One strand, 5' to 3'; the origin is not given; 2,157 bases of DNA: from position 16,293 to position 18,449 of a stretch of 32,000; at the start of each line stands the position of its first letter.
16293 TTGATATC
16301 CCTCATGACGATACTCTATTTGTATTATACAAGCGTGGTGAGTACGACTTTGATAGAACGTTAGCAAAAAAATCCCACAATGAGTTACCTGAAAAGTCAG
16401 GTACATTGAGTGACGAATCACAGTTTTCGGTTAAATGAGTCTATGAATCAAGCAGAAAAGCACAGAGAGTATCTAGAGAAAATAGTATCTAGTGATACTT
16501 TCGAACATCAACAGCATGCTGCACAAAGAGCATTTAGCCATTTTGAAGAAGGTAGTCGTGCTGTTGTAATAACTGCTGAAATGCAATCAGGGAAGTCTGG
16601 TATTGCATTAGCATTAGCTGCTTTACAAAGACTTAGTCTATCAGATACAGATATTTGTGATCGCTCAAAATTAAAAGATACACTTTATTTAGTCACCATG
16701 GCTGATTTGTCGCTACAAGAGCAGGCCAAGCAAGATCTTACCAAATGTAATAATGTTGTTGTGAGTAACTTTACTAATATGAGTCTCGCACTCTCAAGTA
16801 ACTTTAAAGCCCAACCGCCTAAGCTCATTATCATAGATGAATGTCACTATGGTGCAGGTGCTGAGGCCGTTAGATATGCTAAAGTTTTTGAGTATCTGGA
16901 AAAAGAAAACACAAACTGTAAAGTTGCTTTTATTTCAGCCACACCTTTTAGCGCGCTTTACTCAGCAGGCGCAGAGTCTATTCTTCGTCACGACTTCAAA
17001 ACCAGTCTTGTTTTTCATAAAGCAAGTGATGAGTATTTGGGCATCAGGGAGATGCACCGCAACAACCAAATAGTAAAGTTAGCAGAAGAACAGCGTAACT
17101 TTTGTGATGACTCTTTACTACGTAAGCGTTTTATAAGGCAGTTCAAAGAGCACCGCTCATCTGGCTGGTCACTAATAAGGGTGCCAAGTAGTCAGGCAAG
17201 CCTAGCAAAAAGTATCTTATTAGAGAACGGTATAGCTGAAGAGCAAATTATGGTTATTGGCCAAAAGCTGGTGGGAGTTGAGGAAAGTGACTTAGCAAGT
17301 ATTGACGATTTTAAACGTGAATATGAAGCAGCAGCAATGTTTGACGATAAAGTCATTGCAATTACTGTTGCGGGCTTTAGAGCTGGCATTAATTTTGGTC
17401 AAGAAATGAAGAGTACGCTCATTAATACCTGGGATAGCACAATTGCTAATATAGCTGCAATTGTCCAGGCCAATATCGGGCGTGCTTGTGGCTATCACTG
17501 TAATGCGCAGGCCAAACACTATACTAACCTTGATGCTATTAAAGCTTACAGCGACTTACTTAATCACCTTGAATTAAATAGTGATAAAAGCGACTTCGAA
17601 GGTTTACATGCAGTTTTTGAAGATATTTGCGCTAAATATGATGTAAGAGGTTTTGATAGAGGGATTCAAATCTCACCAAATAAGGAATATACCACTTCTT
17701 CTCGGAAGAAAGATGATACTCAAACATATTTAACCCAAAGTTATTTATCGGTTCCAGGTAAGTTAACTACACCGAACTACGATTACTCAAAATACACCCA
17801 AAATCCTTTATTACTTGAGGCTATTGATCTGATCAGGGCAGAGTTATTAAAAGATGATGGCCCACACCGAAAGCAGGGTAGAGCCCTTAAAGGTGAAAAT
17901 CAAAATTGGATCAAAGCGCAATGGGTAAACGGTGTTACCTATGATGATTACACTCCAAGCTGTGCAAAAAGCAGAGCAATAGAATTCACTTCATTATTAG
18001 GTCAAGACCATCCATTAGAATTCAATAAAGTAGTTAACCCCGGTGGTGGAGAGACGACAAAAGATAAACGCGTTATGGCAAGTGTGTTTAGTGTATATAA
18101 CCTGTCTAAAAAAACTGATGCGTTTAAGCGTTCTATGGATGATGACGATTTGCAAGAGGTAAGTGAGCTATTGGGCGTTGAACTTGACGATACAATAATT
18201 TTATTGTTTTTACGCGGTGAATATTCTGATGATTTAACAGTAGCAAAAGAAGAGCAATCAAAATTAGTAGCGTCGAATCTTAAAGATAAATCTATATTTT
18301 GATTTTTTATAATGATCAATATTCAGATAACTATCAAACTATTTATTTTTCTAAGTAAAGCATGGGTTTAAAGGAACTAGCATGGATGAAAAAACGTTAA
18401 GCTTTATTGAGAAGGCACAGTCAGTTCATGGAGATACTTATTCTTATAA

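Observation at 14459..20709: Two tandem paralogous SF2 helicase-like genes plus a 10x zinc-ribbon / T5orf172-GIY-YIG nuclease: candidate undescribed helicase-nuclease defence module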

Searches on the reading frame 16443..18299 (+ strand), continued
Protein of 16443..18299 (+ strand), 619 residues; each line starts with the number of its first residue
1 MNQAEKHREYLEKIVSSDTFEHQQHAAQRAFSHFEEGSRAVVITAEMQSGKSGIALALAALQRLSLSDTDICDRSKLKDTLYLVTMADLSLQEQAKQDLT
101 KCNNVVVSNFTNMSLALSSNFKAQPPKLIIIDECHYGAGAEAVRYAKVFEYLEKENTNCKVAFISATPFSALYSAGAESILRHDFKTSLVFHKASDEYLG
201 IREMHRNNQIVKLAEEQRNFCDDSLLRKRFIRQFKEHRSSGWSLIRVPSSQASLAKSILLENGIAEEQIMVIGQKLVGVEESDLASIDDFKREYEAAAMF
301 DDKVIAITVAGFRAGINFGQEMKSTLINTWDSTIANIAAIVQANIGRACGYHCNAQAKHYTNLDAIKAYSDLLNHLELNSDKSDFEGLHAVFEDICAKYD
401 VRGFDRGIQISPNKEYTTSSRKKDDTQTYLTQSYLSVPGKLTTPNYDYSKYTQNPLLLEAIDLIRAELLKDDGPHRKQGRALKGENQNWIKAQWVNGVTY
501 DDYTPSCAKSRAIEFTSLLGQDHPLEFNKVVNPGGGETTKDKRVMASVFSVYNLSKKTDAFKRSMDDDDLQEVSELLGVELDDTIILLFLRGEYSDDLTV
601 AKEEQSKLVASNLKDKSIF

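Call 51: predict_structure(alignment_id=A2)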
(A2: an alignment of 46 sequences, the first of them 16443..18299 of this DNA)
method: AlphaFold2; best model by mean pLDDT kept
length: 619 residues; sequences in the alignment: 46
mean_pLDDT: 77.9   pTM: 0.53
mean pLDDT of the five models: 77.9, 77.1, 76.3, 72.9, 72.2
residues with pLDDT >= 90: 218; 70-90: 228; 50-70: 93; < 50: 80
segments of 3 or more residues with pLDDT < 50: 136-141, 211-213, 310-312, 332-360, 402-423, 607-619
pLDDT, mean of each block of 10 residues (from residue 1): 87 89 91 94 76 90 93 92 75 81 89 90 93 57 72 93 72 60 85 72 62 56 80 88 77 91 93 76 81 88 82 51 68 42 39 39 65 84 82 68 40 41 70 95 89 94 92 85 79 91 84 93 90 75 95 86 89 93 97 87 57 37
secondary structure, 60 per line:
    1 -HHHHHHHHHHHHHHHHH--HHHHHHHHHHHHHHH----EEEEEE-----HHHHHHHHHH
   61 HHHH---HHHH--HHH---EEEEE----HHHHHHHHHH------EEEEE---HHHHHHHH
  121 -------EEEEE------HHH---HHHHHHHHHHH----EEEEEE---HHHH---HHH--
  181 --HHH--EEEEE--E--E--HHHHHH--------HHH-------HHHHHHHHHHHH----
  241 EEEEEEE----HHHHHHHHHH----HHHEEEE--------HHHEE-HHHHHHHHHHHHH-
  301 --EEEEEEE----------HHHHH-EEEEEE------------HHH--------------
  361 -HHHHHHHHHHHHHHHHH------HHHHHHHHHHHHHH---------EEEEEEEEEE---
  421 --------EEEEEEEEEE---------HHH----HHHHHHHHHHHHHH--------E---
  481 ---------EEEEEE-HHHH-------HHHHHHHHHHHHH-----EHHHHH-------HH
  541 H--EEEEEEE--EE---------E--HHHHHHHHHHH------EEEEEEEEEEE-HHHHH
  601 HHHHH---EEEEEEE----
elements in order: H2-18 H21-35 E40-45 H51-64 H68-71 E80-84 H89-98 E105-109 H113-120 E128-132 H145-155 E160-165 H169-172 E188-192 H201-206 H225-236 E241-247 H252-261 E269-272 H287-299 E303-309 H320-324 E326-331 H362-378 H385-398 E408-417 E429-438 H455-468 E490-495 H497-500 H508-520 H527-531 E544-550 H567-577 E584-594 H596-605 E609-615

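Call 53: fold_search(model_id=the predicted structure, library=pdb)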
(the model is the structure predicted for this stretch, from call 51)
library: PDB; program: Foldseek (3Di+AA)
matches with E <= 10: 1462; with E <= 0.001: 66
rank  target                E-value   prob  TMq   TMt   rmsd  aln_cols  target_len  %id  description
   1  6jde_A                3.9e-07  1.00  0.28  0.31   8.0       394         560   15  crystal structure of a DNA repair protein (released 2019-06-26)
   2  5jc3_B                4.6e-06  1.00  0.28  0.27  17.7       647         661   12  Crystal structure of chicken MDA5 with 5'p 10-mer dsRNA and ADP-Mg2+ at 2.6 A resolution (monoclinic form, twinned). (released 2016-06-01)
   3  9lov_A                6.1e-06  1.00  0.32  0.31  13.1       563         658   11  LGP2:MDA5:dsRNA filament (released 2026-01-28)
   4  7r7j_B                6.5e-06  1.00  0.24  0.26  10.0       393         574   16  Crystal structure of RadD with ADP (released 2022-04-13)
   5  5jc3_A                7.3e-06  1.00  0.29  0.27  15.3       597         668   11  Crystal structure of chicken MDA5 with 5'p 10-mer dsRNA and ADP-Mg2+ at 2.6 A resolution (monoclinic form, twinned). (released 2016-06-01)
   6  9tel_A                3.9e-05  1.00  0.29  0.28  14.7       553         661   12  Structure of chicken LGP2 bound to 10-mer RNA mismatched duplex that mimics the influenza B virus vRNA promoter (panha (released 2025-12-31)
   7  22tu_DH               5.8e-05  1.00  0.27  0.19   8.4       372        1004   13  Human 80S ribosome in complex with DHX29 (released 2026-04-01)
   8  7zel_A                7.3e-05  1.00  0.26  0.21  11.5       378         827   11  Human SLFN11 dimer apoenzyme (released 2022-09-28)
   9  5vhe_A                7.3e-05  1.00  0.26  0.20  11.5       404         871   12  DHX36 in complex with the c-Myc G-quadruplex (released 2018-06-13)
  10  7w0a_A                8.2e-05  1.00  0.30  0.14  15.5       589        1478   10  dmDicer2-LoqsPD-dsRNA Dimer status (released 2022-04-27)
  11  6tda_S                8.2e-05  1.00  0.29  0.24  15.0       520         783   12  Structure of SWI/SNF chromatin remodeler RSC bound to a nucleosome (released 2020-03-18)
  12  6up4                  1.0e-04  1.00  0.27  0.21  12.1       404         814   10  Crystal structure of the murine DHX36 helicase in complex with ADP (released 2020-04-15)
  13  9cpa_h                1.2e-04  1.00  0.28  0.19   9.2       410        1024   13  Structure of a Mammalian DHX29-bound 43S Pre-initiation Complex (released 2025-07-23)
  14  5y88_W                1.2e-04  1.00  0.26  0.23   8.6       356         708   12  Cryo-EM structure of the intron-lariat spliceosome ready for disassembly from S.cerevisiae at 3.5 angstrom (released 2018-08-01)
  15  6sh7_A                1.4e-04  1.00  0.32  0.30   5.9       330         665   12  Crystal structure of the human DEAH-helicase DHX15 in complex with the NKRF G-patch (released 2020-04-22)
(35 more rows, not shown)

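Call 68: find_homologous_proteins(query=P0132)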
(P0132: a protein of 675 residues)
Query P0132 (675 aa): 15 proteins with E <= 0.001 among 8000 candidates.
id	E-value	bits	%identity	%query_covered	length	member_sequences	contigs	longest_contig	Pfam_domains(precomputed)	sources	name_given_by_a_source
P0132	0.0e+0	1502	100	100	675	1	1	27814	-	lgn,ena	-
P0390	2.1e-278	943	67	95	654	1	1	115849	-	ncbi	ncbi:TPA: hypothetical protein ACX6Q7_002651 [Photobacterium damselae]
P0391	1.8e-276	937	67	96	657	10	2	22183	-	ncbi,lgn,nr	ncbi:TPA: hypothetical protein N2916_004402 [Vibrio parahaemolyticus]|nr:hypothetical protein [Vibri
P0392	9.8e-276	935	67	96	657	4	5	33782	-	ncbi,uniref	ncbi:hypothetical protein [Vibrio harveyi]|uniref:hypothetical protein n=1 Tax=Vibrio harveyi TaxID=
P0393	2.1e-272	924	66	95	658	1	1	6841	-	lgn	-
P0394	2.4e-224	765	57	95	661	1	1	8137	PF00270.36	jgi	-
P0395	3.4e-203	695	51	96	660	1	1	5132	PF00270.36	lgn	-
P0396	6.5e-192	658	53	92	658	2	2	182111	-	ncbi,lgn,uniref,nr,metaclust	ncbi:hypothetical protein UB37_08715 [Photobacterium iliopiscarium]|uniref:Helicase ATP-binding doma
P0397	7.4e-187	641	49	95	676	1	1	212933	-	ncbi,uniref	ncbi:DEAD/DEAH box helicase family protein [Enterovibrio sp. FF113]|uniref:DEAD/DEAH box helicase fa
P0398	3.7e-44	170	29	86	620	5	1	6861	PF00270.36,PF04851.22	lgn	-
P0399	2.8e-42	163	27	86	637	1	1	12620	PF00270.36,PF04851.22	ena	-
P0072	2.0e-39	154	27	87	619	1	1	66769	PF00270.36,PF04851.22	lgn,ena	-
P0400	4.0e-34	136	25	86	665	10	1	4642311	-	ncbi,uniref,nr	ncbi:DEAD/DEAH box helicase family protein [Rheinheimera sp. MM224]|uniref:DEAD/DEAH box helicase fa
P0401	1.2e-30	125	25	86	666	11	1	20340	-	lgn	-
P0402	6.2e-27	113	25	85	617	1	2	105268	-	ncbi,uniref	ncbi:glutathione synthase [Photobacterium damselae]|uniref:glutathione synthase n=1 Tax=Photobacteri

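Call 69: find_encoding_contigs(protein=P0396, flank=10000, max_places=1)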
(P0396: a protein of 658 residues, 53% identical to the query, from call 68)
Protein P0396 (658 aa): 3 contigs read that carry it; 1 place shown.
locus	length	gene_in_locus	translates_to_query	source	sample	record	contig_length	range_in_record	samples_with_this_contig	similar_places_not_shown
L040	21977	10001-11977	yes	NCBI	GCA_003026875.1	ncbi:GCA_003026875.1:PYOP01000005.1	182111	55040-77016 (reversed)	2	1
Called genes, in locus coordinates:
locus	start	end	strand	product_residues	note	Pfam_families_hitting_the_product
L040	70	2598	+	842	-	PF18364:Molybdopterin_N, PF00384:Molybdopterin, PF01568:Molydop_binding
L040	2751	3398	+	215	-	PF02613:Nitrate_red_del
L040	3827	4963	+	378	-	PF01058:Oxidored_q6, PF14720:NiFe_hyd_SSU_C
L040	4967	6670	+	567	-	PF27537:HoxH, PF00374:NiFeSe_Hases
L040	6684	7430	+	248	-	PF01292:Ni_hydr_CYTB, PF14358:DUF4405 (weak)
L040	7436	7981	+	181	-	PF01750:HycI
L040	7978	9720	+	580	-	PF22521:HypF_C_2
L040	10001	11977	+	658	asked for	-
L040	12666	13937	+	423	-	PF09208:Endonuc-MspI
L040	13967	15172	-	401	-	PF00145:DNA_methylase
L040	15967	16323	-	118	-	PF01155:HypA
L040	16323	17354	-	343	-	PF00586:AIRS, PF02769:AIRS_C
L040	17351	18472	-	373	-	PF01924:HypD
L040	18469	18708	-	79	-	PF01455:HupF_HypC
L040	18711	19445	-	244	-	PF02492:cobW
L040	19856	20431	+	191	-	-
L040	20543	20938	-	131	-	-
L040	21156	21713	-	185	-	PF01243:PNPOx_N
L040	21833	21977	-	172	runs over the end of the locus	PF06228:ChuX_HutX, PF05171:HemS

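Call 70: find_encoding_contigs(protein=P0390, flank=10000, max_places=1)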
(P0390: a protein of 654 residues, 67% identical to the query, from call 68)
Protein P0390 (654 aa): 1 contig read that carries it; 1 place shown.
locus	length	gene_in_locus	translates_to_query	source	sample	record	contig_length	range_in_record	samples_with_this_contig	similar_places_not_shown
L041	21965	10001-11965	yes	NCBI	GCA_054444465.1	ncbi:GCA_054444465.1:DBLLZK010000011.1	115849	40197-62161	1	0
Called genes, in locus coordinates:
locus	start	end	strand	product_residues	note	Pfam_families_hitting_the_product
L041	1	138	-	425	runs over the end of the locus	PF12404:DUF3663, PF00883:Peptidase_M17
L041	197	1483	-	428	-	PF12404:DUF3663, PF00883:Peptidase_M17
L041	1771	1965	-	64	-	PF04384:Fe-S_assembly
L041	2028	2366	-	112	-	PF00111:Fer2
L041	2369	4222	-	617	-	PF00012:HSP70, PF06723:MreB_Mbl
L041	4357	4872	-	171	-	PF00226:DnaJ (weak), PF07743:HSCB_C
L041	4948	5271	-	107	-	PF01521:Fe-S_biosyn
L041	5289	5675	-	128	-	PF01592:NifU_N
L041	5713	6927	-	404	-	PF00266:Aminotran_5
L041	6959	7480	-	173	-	PF02082:Rrf2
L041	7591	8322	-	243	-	PF00588:SpoU_methylase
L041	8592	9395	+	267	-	PF00459:Inositol_P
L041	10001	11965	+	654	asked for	-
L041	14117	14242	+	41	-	PF00665:rve (weak)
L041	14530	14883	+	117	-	-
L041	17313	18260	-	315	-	PF07549:Sec_GG, PF02355:SecD_SecF_C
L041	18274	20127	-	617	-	PF13721:SecD-TM1, PF07549:Sec_GG (weak), PF21760:SecD_1st, PF22599:SecDF_P1_head, PF02355:SecD_SecF_C, PF03176:MMPL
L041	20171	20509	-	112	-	PF02699:YajC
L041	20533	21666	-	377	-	PF01702:TGT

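Call 80: find_related_loci(query=A1, collection=viral_contigs, flank=10000)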
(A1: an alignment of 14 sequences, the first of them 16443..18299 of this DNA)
Query A1 (619 aa) in viral_contigs; peptide patterns used: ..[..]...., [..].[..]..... (x = any residue, [..] = any of these).
65 stretches matched a pattern; 1 encode a relative of the query (tblastn E <= 1e-3); 1 distinct loci.
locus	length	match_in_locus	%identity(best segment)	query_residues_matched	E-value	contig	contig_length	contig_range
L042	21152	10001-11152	22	25-374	1e-6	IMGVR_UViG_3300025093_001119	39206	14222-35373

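Call 81: find_related_loci(query=A1, collection=metagenome_contigs, flank=10000)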
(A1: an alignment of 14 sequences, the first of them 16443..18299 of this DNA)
Query A1 (619 aa) in metagenome_contigs; peptide patterns used: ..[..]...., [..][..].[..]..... (x = any residue, [..] = any of these).
281 stretches matched a pattern; 86 encode a relative of the query (tblastn E <= 1e-3); the best 80 are kept; 69 distinct loci.
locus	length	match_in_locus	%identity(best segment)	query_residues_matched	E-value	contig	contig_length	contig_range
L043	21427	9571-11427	90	1-619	0e+0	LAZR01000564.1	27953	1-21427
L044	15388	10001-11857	89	1-619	0e+0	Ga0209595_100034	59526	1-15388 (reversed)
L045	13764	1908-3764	85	1-619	0e+0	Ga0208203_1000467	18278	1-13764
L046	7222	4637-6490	75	2-619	0e+0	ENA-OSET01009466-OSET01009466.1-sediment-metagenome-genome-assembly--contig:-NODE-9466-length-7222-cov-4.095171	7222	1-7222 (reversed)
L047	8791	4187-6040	76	2-619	0e+0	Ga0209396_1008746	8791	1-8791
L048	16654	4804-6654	76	2-619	0e+0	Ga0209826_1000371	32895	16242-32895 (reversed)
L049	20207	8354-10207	75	2-619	0e+0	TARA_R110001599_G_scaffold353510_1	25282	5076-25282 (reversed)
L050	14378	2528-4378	75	2-619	0e+0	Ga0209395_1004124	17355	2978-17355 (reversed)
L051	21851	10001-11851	75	3-619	0e+0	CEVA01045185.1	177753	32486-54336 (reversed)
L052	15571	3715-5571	73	1-619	0e+0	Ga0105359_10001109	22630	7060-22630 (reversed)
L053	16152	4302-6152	74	2-619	0e+0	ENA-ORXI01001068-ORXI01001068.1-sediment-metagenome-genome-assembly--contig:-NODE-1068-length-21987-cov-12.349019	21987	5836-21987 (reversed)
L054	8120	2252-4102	73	2-619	0e+0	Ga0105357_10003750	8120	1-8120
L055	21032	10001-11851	76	2-619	0e+0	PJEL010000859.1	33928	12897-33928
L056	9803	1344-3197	66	1-619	0e+0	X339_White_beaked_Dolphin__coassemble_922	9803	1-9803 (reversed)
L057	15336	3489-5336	66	4-619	0e+0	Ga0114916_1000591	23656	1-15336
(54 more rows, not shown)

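Call 84: search_solved_structures(query=A2, max_evalue=10)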
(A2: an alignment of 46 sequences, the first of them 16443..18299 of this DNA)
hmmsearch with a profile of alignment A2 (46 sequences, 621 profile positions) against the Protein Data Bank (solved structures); distinct sequences matched with E-value up to 10: 3.
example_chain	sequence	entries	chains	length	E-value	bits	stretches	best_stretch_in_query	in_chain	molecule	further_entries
6jde_B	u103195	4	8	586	0.0036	19.1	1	23-170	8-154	Putative DNA repair helicase RadD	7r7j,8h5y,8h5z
3h1t_A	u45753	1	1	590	0.0075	18.1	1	118-155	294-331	Type I site-specific restriction-modification system, R (Restriction) subunit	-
6gw3_D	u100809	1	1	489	3.3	9.3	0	206-247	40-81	3,5,7-trioxododecanoyl-CoA synthase,3,5,7-trioxododecanoyl-CoA synthase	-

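Call 88: search_protein_families(library=pfam, proteins=[L027:9947-11413:-, L027:11428-13584:-, L027:15200-16324:-, L027:17089-18558:-, L027:14364-14807:-], max_evalue=0.001)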
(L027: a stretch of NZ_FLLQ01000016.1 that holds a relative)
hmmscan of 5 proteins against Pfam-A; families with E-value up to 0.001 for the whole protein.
L027:9947-11413:- (488 aa): 1 family
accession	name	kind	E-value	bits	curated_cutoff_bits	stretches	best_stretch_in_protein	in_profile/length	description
PF02481.21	DNA_processg_A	-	3.8e-32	111.6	29.6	1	113-293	2-183/212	DNA recombination-mediator protein A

L027:11428-13584:- (718 aa): 4 families
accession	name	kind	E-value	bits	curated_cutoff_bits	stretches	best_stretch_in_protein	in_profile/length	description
PF00270.35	DEAD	-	5.2e-25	88.6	26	1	40-211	3-166/167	DEAD/DEAH box helicase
PF00271.37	Helicase_C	-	1.8e-20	73.7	23.5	1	255-351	13-108/110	Helicase conserved C-terminal domain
PF04851.21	ResIII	-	5.8e-09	36.5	22.5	1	37-204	4-162/164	Type III restriction enzyme, res subunit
PF16124.10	RecQ_Zn_bind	-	0.00069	20.7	25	1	451-496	18-65/66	RecQ zinc-binding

L027:15200-16324:- (374 aa): 1 family
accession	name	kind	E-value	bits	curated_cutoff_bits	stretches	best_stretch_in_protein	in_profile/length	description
PF12835.12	Integrase_1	-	4.2e-07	30.5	23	1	176-300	9-140/149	Integrase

L027:17089-18558:- (489 aa): 3 families
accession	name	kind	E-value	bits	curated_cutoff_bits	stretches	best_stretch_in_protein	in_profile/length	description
PF00078.32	RVT_1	-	1.9e-38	132.7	29.6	1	111-320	1-204/205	Reverse transcriptase (RNA-dependent DNA polymerase)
PF13655.11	RVT_N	-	7e-31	106.8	28.1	1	15-94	1-81/83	N-terminal domain of reverse transcriptase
PF08388.16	GIIM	-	4.7e-24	84.6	23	1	339-415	3-80/80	Group II intron, maturase-specific domain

L027:14364-14807:- (147 aa): 0 families

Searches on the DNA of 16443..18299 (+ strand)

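Call 28: search_dna_similar(query=L015:7973-11851:+, collection=ecoli_genomes, mode=near, max_rows=10)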
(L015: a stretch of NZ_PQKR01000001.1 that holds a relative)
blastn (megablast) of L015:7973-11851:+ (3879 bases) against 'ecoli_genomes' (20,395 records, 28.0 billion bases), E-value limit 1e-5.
No match.
